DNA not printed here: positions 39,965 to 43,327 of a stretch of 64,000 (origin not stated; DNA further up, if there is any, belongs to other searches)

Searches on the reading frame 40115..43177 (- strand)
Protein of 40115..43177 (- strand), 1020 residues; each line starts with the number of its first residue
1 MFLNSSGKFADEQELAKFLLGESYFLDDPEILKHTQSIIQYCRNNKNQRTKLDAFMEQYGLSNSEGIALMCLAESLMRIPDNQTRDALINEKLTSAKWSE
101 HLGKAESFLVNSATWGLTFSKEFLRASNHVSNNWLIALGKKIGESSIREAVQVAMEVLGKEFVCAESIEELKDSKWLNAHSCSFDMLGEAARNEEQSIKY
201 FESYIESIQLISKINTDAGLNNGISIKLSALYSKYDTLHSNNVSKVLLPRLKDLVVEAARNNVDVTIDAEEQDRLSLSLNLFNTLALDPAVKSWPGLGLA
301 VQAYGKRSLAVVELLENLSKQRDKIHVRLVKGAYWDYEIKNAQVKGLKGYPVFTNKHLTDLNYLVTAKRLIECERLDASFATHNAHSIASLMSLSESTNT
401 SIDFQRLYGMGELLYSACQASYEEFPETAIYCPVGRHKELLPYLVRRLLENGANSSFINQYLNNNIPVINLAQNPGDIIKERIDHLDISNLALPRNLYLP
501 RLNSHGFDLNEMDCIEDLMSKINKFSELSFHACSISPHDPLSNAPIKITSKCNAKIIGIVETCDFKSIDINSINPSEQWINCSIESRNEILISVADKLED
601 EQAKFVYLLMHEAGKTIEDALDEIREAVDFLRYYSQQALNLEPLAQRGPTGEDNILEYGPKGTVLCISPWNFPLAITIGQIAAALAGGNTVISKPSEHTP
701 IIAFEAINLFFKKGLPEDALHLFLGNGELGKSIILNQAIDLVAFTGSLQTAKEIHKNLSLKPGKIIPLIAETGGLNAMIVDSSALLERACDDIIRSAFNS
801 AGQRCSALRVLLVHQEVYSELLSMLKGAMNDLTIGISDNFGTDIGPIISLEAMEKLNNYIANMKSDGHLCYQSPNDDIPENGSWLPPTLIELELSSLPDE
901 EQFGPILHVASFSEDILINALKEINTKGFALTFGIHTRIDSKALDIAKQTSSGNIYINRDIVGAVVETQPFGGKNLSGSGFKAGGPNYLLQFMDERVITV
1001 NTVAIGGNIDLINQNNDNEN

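Call 76: search_protein_families(library=pfam, proteins=[window:40115-43177:-], max_evalue=0.00001)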
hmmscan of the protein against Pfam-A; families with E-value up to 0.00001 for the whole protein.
window:40115-43177:- (1020 aa): 3 families
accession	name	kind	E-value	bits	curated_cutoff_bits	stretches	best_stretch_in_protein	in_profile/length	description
PF00171.27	Aldedh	-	1.2e-97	327.8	23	1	576-996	42-459/461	Aldehyde dehydrogenase family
PF01619.24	Pro_dh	-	1.7e-79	267.7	27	1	179-460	12-278/278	Proline dehydrogenase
PF14850.11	Pro_dh-DNA_bdg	-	1e-37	129.4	27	1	52-162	2-112/112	DNA-binding domain of Proline dehydrogenase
